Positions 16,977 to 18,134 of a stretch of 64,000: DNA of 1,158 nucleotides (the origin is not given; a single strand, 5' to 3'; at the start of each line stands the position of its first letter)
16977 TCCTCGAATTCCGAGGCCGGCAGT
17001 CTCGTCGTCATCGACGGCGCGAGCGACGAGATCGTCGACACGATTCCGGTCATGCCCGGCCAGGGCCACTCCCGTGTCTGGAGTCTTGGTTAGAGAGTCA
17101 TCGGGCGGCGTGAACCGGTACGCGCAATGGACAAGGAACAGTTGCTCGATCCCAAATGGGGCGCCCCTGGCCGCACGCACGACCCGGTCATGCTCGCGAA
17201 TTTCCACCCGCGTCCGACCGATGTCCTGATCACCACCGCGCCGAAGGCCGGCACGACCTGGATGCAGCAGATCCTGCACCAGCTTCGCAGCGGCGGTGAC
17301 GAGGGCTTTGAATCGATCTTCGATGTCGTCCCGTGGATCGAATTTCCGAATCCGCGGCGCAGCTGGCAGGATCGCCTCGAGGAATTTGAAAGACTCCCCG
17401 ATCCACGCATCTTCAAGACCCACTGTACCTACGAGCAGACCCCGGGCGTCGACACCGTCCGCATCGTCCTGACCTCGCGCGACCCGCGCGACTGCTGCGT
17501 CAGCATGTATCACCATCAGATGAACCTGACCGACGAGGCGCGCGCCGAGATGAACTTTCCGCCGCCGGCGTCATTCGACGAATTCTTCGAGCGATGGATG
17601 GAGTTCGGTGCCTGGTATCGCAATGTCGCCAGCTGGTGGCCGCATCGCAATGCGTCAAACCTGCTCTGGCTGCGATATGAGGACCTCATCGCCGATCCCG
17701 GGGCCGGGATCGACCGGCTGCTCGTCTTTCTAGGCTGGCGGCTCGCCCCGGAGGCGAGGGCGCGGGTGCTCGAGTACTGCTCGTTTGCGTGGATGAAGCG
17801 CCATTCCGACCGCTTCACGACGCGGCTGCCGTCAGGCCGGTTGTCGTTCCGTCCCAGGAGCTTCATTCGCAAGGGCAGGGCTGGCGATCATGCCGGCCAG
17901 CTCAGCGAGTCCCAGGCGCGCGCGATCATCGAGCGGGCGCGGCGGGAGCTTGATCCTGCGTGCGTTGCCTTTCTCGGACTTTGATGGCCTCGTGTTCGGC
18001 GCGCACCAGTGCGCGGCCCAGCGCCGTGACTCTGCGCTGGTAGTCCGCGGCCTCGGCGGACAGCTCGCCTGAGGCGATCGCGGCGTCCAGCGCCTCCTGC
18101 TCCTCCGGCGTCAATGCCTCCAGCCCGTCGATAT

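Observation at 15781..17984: Cytoplasmic beta-propeller protein paired with a PAPS-type sulfotransferase next to tRNA-Ala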

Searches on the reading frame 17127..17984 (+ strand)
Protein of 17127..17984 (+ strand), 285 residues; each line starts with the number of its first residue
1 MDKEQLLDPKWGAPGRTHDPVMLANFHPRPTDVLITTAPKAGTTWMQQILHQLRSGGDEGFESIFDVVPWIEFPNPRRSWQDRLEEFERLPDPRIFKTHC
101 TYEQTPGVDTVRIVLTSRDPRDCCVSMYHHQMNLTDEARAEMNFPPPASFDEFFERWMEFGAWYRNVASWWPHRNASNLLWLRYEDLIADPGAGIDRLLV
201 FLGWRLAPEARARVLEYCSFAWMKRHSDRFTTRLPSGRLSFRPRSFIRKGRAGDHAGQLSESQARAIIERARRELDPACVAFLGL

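Call 4: search_protein_families(library=pfam, proteins=[window:17127-17984:+], max_evalue=0.1)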
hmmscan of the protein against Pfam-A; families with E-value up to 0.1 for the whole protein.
window:17127-17984:+ (285 aa): 2 families
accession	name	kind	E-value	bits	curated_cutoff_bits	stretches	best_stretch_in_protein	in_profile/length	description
PF00685.33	Sulfotransfer_1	-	5.3e-48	164.1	22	1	30-272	1-248/255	Sulfotransferase domain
PF13469.12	Sulfotransfer_3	-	2e-14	54.8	27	2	112-206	126-214/216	Sulfotransferase family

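Call 5: search_protein_families(library=ncbifam, proteins=[window:17127-17984:+], max_evalue=0.1)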
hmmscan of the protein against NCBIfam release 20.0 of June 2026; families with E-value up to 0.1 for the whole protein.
window:17127-17984:+ (285 aa): 0 families

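Call 8: search_solved_structures(query=window:17127-17984:+, max_evalue=0.001, show_alignments=2)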
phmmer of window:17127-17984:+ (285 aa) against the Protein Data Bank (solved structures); distinct sequences matched with E-value up to 0.001: 46.
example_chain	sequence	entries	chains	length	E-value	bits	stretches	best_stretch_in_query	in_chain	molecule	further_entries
1cjm_A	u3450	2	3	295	5.6e-35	124.1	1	23-258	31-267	PROTEIN (ARYL SULFOTRANSFERASE) | Monoamine-sulfating phenol sulfotransferase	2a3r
3qvu_A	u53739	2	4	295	2.7e-34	121.9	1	23-258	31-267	Sulfotransferase 1A1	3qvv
1z28_A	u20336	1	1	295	3.8e-34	121.4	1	23-258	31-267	Phenol-sulfating phenol sulfotransferase 1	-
1ls6_A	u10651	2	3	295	7.5e-34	120.4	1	23-258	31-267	aryl sulfotransferase | Sulfotransferase 1A1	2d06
3u3r_A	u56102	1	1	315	9e-34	120.2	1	23-258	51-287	Sulfotransferase 1A1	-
3u3j_A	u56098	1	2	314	9.1e-34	120.1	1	23-258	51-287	Sulfotransferase 1A1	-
3u3k_A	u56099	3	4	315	9.2e-34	120.1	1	23-258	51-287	Sulfotransferase 1A1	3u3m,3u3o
4gra_A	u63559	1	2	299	1e-33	120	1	23-258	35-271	Sulfotransferase 1A1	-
2zpt_X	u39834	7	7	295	1.5e-33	119.4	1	23-276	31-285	Tyrosine-ester sulfotransferase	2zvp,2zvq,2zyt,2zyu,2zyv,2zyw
2ad1_A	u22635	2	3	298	5.1e-33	117.7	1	23-270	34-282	Sulfotransferase 1C2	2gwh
1z29_A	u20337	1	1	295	5.5e-33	117.6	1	23-258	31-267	Phenol-sulfating phenol sulfotransferase 2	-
2reo_A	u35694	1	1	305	1.1e-32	116.6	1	23-263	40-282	Putative sulfotransferase 1C3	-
3bfx_A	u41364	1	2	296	1.7e-32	116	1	22-282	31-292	Sulfotransferase 1C2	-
2h8k_A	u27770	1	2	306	3.2e-32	115.1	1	23-263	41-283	SULT1C3 splice variant d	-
2z5f_A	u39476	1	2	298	1.4e-31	113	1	23-263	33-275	Sulfotransferase family cytosolic 1B member 1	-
4eec_A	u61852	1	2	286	2.4e-05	26.8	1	27-224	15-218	StaL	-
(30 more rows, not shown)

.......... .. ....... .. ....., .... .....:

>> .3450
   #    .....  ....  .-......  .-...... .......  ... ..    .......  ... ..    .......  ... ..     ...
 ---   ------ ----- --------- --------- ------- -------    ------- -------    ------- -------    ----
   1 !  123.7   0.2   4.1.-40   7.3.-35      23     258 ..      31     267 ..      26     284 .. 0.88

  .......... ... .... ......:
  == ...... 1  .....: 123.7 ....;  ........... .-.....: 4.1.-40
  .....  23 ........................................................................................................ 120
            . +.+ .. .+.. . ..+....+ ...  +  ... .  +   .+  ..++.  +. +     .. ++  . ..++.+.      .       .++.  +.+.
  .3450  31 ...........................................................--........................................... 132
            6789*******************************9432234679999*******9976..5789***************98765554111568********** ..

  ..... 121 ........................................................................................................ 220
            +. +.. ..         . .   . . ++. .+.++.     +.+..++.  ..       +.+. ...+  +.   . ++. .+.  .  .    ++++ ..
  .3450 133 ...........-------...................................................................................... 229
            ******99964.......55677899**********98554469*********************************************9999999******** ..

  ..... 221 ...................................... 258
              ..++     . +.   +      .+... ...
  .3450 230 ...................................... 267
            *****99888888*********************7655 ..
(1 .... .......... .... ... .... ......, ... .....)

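Call 19: find_homologous_proteins(query=window:17127-17984:+, max_evalue=0.001)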
Query window:17127-17984:+ (285 aa): 557 proteins with E <= 0.001 among 2561 candidates; the best 120 are listed.
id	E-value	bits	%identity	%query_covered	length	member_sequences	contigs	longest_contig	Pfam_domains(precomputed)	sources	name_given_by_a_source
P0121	3.3e-199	678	100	100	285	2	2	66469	PF13469.13,PF00685.34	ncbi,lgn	-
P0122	9.7e-165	565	84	99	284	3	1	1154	PF13469.13,PF00685.34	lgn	-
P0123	8.4e-156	536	80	98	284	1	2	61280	PF13469.13,PF00685.34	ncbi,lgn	-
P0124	2.7e-154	531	80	98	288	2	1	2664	PF13469.13,PF00685.34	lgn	-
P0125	2.6e-152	524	77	98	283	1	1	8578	PF13469.13,PF00685.34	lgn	-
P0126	3.9e-146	504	75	98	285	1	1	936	PF13469.13,PF00685.34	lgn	-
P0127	9.0e-136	470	70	98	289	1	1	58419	PF13469.13,PF00685.34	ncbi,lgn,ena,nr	ncbi:MAG TPA: sulfotransferase domain-containing protein [Gammaproteobacteria bacterium]|nr:sulfotra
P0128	2.0e-135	469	68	100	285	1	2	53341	PF13469.13,PF00685.34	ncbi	-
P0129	6.8e-132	457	67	98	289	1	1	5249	PF13469.13,PF00685.34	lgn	-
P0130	1.6e-130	453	67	100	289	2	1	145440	PF13469.13,PF00685.34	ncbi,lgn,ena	-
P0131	4.0e-123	428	63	98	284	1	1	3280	PF13469.13,PF00685.34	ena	-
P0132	8.7e-123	427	64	98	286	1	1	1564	PF13469.13,PF00685.34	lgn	-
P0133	9.5e-123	427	61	100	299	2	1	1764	PF13469.13,PF00685.34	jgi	jgi:hypothetical protein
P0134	6.8e-120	418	62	98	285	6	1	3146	PF13469.13,PF00685.34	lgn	-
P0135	1.7e-119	417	62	99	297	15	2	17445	PF13469.13,PF00685.34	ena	-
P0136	4.9e-119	415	61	98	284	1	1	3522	PF13469.13,PF00685.34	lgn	-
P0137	5.6e-119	415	58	99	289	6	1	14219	PF13469.13,PF00685.34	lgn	-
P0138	1.0e-118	414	61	98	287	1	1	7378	PF13469.13,PF00685.34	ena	-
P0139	1.3e-118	414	68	89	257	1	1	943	PF13469.13,PF00685.34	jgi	jgi:hypothetical protein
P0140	1.5e-118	413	61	98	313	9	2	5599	PF13469.13,PF00685.34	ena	-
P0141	1.9e-118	413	59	100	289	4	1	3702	PF13469.13,PF00685.34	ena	-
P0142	3.6e-118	412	61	100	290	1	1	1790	PF13469.13,PF00685.34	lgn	-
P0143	5.2e-118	412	73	84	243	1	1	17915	PF13469.13,PF00685.34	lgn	-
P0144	1.5e-117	410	59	99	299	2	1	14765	PF13469.13,PF00685.34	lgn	-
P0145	1.6e-117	410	61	98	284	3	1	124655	PF13469.13,PF00685.34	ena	-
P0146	2.1e-117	410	60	98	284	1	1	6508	PF13469.13,PF00685.34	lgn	-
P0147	2.4e-117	409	62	100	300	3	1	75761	PF13469.13,PF00685.34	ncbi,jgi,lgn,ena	-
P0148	2.8e-117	409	59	100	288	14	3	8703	PF13469.13,PF00685.34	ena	-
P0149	4.5e-117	409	61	98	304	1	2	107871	PF13469.13,PF00685.34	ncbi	-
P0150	4.7e-117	409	59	99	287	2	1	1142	PF13469.13,PF00685.34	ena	-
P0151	5.8e-117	408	60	99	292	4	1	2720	PF13469.13,PF00685.34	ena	-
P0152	5.9e-117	408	57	100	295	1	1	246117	PF13469.13,PF00685.34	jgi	jgi:hypothetical protein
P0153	7.1e-117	408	61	98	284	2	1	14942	PF13469.13,PF00685.34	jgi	-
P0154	1.1e-116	407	59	98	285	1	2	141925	PF13469.13,PF00685.34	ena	-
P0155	1.9e-116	407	60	98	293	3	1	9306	PF13469.13,PF00685.34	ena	-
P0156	2.0e-116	406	59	98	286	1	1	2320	PF13469.13,PF00685.34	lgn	-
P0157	2.2e-116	406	60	100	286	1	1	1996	PF13469.13,PF00685.34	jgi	jgi:hypothetical protein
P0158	2.5e-116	406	59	98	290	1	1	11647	PF13469.13,PF00685.34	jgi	jgi:hypothetical protein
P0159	2.9e-116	406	57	100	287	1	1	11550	PF13469.13,PF00685.34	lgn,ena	-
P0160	3.6e-116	406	60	99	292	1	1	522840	PF13469.13,PF00685.34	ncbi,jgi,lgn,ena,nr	ncbi:MAG: sulfotransferase domain-containing protein [Gammaproteobacteria bacterium]|nr:sulfotransfe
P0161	4.0e-116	405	62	99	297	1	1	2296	PF13469.13,PF00685.34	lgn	-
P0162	5.4e-116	405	59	100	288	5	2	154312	PF13469.13,PF00685.34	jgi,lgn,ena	-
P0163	6.2e-116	405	58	100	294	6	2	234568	PF13469.13,PF00685.34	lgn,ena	-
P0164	6.3e-116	405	61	98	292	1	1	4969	PF13469.13,PF00685.34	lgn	-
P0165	1.0e-115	404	58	100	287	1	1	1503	PF13469.13,PF00685.34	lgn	-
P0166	1.5e-115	404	59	98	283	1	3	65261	PF13469.13,PF00685.34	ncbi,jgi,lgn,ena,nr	ncbi:MAG TPA: sulfotransferase domain-containing protein [Gammaproteobacteria bacterium]|nr:sulfotra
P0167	2.7e-115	403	59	98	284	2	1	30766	PF13469.13,PF00685.34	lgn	-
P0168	3.8e-115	402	58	98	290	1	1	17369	PF13469.13,PF00685.34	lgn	-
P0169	4.3e-115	402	58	100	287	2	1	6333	PF13469.13,PF00685.34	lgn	-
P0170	4.4e-115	402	58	100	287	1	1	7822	PF13469.13,PF00685.34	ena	-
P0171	6.9e-115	401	58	99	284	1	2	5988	PF13469.13,PF00685.34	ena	-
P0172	9.8e-115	401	57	98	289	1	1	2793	PF13469.13,PF00685.34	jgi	-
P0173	1.0e-114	401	57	100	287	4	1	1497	PF13469.13,PF00685.34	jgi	-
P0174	1.2e-114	401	62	98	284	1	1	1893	PF13469.13,PF00685.34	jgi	jgi:hypothetical protein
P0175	2.0e-114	400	56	99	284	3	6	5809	PF13469.13,PF00685.34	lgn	-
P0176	2.3e-114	400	59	100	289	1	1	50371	PF13469.13,PF00685.34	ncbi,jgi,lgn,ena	-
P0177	2.4e-114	400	60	99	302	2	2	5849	PF13469.13,PF00685.34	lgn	-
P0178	3.1e-114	399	57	98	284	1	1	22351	PF13469.13,PF00685.34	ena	-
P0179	3.2e-114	399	57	98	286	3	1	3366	PF13469.13,PF00685.34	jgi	jgi:hypothetical protein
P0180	3.7e-114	399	60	97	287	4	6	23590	PF13469.13,PF00685.34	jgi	jgi:hypothetical protein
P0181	4.2e-114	399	61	98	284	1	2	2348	PF13469.13,PF00685.34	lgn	-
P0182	4.3e-114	399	58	100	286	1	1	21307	PF13469.13,PF00685.34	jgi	jgi:hypothetical protein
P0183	4.4e-114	399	59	98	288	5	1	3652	PF13469.13,PF00685.34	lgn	-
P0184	4.6e-114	399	60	98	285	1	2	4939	PF13469.13,PF00685.34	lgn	-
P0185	5.7e-114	398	57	100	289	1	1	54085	PF13469.13,PF00685.34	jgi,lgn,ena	-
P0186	5.8e-114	398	57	99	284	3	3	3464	PF13469.13,PF00685.34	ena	-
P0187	7.1e-114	398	61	98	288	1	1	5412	PF13469.13,PF00685.34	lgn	-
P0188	1.0e-113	398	59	98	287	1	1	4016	PF13469.13,PF00685.34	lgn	-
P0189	1.1e-113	398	57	99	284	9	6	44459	PF13469.13,PF00685.34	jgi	jgi:hypothetical protein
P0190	1.7e-113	397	59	98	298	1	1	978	PF13469.13,PF00685.34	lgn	-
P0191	1.8e-113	397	59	99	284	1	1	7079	PF13469.13,PF00685.34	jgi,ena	-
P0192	1.9e-113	397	61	97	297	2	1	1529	PF13469.13,PF00685.34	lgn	-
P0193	1.9e-113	397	57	100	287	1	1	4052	PF13469.13,PF00685.34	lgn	-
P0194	2.5e-113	396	58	98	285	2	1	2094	PF13469.13,PF00685.34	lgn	-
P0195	2.6e-113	396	60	100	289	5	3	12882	PF13469.13,PF00685.34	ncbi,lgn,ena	-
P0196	2.8e-113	396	58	98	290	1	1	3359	PF13469.13,PF00685.34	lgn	-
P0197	3.0e-113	396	59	100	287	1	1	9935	PF13469.13,PF00685.34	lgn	-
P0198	4.0e-113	396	57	100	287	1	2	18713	PF13469.13,PF00685.34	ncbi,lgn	-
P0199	4.1e-113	396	58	100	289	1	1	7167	PF13469.13,PF00685.34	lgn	-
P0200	4.1e-113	396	57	100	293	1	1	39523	PF13469.13,PF00685.34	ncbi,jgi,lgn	-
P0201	4.3e-113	396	59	99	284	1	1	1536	PF13469.13,PF00685.34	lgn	-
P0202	5.1e-113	395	58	98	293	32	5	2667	PF13469.13,PF00685.34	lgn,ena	-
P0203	5.2e-113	395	61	100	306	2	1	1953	PF13469.13,PF00685.34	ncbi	-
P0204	5.5e-113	395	56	100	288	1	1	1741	PF13469.13,PF00685.34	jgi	jgi:hypothetical protein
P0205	5.7e-113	395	58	98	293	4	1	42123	PF13469.13,PF00685.34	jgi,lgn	-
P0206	5.7e-113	395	58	99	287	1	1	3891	PF13469.13,PF00685.34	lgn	-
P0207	7.8e-113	395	57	100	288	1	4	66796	PF13469.13,PF00685.34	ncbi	-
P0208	8.9e-113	394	57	100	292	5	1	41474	PF13469.13,PF00685.34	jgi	-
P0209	8.9e-113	394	59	98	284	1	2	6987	PF13469.13,PF00685.34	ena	-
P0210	1.2e-112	394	56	100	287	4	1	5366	PF13469.13,PF00685.34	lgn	-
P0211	1.3e-112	394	59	98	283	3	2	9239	PF13469.13,PF00685.34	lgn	-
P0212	1.3e-112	394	56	100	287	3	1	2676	PF13469.13,PF00685.34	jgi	-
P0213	2.2e-112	393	58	100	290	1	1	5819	PF13469.13,PF00685.34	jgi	jgi:hypothetical protein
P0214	2.8e-112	393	58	98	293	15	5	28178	PF13469.13,PF00685.34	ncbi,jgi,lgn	ncbi:MAG: sulfotransferase domain-containing protein [Gammaproteobacteria bacterium]|jgi:hypothetica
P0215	3.6e-112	393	57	99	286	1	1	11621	PF13469.13,PF00685.34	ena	-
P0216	3.6e-112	392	58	98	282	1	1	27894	PF13469.13,PF00685.34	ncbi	-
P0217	4.3e-112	392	56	100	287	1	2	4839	PF13469.13,PF00685.34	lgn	-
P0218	4.3e-112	392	56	100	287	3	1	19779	PF13469.13,PF00685.34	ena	-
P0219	5.1e-112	392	59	98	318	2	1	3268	PF13469.13,PF00685.34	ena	-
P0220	5.1e-112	392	57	99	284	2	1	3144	PF13469.13,PF00685.34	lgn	-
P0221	6.7e-112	392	58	98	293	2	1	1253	PF13469.13,PF00685.34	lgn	-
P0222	6.7e-112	392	58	98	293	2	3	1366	PF13469.13,PF00685.34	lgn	-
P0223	7.1e-112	392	59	98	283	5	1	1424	PF13469.13,PF00685.34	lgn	-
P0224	8.2e-112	391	59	98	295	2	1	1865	PF13469.13,PF00685.34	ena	-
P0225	1.1e-111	391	57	98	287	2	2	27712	PF13469.13,PF00685.34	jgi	-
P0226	2.9e-111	390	61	97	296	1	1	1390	PF13469.13,PF00685.34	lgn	-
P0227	3.9e-111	389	59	98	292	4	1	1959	PF13469.13,PF00685.34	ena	-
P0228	4.2e-111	389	57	98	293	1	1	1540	PF13469.13,PF00685.34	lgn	-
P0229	5.8e-111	389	56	98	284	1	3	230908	PF13469.13,PF00685.34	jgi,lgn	-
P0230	6.9e-111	388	58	98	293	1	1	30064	PF13469.13,PF00685.34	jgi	jgi:hypothetical protein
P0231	7.6e-111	388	56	98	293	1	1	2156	PF13469.13,PF00685.34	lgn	-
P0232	7.6e-111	388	56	98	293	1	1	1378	PF13469.13,PF00685.34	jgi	-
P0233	7.7e-111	388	59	98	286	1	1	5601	PF13469.13,PF00685.34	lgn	-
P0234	7.7e-111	388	56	100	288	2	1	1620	PF13469.13,PF00685.34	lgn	-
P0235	8.3e-111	388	57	99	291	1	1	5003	PF13469.13,PF00685.34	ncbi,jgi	-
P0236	9.7e-111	388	58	98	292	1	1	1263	PF13469.13,PF00685.34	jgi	jgi:hypothetical protein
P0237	1.0e-110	388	57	98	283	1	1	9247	PF13469.13,PF00685.34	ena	-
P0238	1.0e-110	388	59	98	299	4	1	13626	PF13469.13,PF00685.34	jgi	jgi:hypothetical protein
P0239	1.0e-110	388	57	99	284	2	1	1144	PF13469.13,PF00685.34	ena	-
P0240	1.1e-110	388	58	98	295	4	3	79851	PF13469.13,PF00685.34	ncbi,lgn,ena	-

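Call 20: find_encoding_contigs(protein=P0121, flank=6000, max_places=3)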
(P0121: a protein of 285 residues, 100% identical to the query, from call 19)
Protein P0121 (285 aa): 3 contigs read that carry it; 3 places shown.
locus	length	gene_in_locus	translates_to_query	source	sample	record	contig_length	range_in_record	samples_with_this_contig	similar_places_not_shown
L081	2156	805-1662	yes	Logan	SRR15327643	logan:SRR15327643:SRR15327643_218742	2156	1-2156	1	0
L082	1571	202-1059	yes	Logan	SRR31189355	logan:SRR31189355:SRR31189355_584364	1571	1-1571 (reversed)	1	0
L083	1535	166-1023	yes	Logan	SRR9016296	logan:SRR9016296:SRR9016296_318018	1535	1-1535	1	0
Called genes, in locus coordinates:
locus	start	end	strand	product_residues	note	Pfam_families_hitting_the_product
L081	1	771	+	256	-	?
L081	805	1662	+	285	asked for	PF00685:Sulfotransfer_1, PF13469:Sulfotransfer_3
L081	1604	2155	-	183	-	?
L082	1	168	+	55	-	?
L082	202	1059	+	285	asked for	PF00685:Sulfotransfer_1, PF13469:Sulfotransfer_3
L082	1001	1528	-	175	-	-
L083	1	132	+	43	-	?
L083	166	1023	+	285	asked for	PF00685:Sulfotransfer_1, PF13469:Sulfotransfer_3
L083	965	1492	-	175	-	-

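Call 24: find_encoding_contigs(protein=P0128, flank=6000, max_places=2)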
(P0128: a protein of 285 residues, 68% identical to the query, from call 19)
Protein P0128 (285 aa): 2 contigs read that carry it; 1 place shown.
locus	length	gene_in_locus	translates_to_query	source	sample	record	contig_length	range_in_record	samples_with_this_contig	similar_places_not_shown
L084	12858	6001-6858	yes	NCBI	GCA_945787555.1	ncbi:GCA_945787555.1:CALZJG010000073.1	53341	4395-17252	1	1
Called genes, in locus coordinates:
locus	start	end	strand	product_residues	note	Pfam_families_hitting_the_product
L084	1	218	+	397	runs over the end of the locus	-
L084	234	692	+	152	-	-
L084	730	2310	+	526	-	PF00672:HAMP (weak), PF00015:MCPsignal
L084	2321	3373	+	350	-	PF03150:CCP_MauG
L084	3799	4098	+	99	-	-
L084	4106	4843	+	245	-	PF20046:DUF6448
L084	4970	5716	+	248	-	PF20181:DUF6544, PF21900:DUF6920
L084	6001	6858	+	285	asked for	PF00685:Sulfotransfer_1, PF13469:Sulfotransfer_3 (weak)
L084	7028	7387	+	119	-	-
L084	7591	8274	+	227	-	PF14234:DUF4336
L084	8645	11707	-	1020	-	PF21623:HK_sensor_dom_bact, PF00672:HAMP, PF00989:PAS, PF08448:PAS_4, PF13426:PAS_9, PF00512:HisKA, PF02518:HATPase_c, PF00072:Response_reg, +2 more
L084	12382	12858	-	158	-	PF06966:DUF1295 (faint), PF04191:PEMT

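Call 25: find_encoding_contigs(protein=P0130, flank=6000, max_places=2)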
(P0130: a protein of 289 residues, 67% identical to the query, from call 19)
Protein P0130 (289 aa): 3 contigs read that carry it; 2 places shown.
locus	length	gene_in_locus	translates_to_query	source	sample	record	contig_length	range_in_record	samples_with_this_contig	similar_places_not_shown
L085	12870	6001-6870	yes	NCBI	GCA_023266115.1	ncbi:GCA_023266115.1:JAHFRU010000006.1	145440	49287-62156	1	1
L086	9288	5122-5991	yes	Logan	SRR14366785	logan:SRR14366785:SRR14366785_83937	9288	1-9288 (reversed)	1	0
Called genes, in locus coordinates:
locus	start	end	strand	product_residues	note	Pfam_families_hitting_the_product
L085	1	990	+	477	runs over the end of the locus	PF00772:DnaB, PF13481:AAA_25, PF03796:DnaB_C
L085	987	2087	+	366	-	PF01168:Ala_racemase_N, PF00842:Ala_racemase_C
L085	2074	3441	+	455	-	PF18073:Zn_ribbon_LapB, PF13481:AAA_25, PF06745:ATPase, PF13191:AAA_16 (weak), PF23442:DUF7125, PF13479:AAA_24 (weak), PF13541:ChlI, PF05362:Lon_C (weak), +3 more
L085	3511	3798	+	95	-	PF22277:EncFtn-like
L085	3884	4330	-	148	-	-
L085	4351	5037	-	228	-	PF13609:Porin_4 (weak)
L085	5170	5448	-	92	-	-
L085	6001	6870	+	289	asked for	PF00685:Sulfotransfer_1, PF13469:Sulfotransfer_3 (weak)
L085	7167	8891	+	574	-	PF00916:Sulfate_transp, PF01740:STAS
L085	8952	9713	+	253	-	PF03741:TerC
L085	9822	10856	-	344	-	PF00126:HTH_1, PF03466:LysR_substrate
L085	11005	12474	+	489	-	PF02788:RuBisCO_large_N, PF00016:RuBisCO_large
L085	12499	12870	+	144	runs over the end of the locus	PF00101:RuBisCO_small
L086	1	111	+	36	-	?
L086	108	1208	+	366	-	PF01168:Ala_racemase_N, PF00842:Ala_racemase_C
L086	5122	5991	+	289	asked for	PF00685:Sulfotransfer_1, PF13469:Sulfotransfer_3 (weak)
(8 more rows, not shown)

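Call 42: find_related_loci(query=A2, collection=metagenome_contigs, flank=8000)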
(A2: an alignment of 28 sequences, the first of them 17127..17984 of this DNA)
Query A2 (285 aa) in metagenome_contigs; peptide patterns used: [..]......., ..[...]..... (x = any residue, [..] = any of these).
418 stretches matched a pattern; 330 encode a relative of the query (tblastn E <= 1e-3); the best 80 are kept; 80 distinct loci.
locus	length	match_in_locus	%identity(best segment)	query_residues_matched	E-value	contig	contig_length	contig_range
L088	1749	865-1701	80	7-285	5e-164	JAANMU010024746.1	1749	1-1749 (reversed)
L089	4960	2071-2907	62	7-285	1e-121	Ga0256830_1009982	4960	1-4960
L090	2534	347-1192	60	4-285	3e-125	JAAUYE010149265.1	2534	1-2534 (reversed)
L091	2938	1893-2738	58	4-285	1e-122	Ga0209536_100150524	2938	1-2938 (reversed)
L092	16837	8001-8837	61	7-285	9e-119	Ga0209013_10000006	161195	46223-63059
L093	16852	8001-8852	57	2-285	4e-118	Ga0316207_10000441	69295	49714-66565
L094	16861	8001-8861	59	1-285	2e-117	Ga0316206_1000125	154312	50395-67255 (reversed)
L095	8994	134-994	59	1-285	2e-117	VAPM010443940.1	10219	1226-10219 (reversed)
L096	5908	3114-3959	58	4-285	7e-117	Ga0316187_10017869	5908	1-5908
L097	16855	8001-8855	62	1-285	2e-116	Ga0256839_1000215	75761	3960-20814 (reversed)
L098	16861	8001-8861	57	1-285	1e-116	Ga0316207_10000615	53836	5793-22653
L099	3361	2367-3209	59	5-285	3e-119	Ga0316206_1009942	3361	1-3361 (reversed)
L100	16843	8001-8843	60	5-285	3e-116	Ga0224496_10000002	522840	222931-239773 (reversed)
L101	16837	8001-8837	59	7-285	8e-116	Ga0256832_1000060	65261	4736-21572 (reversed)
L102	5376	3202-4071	58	1-285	3e-115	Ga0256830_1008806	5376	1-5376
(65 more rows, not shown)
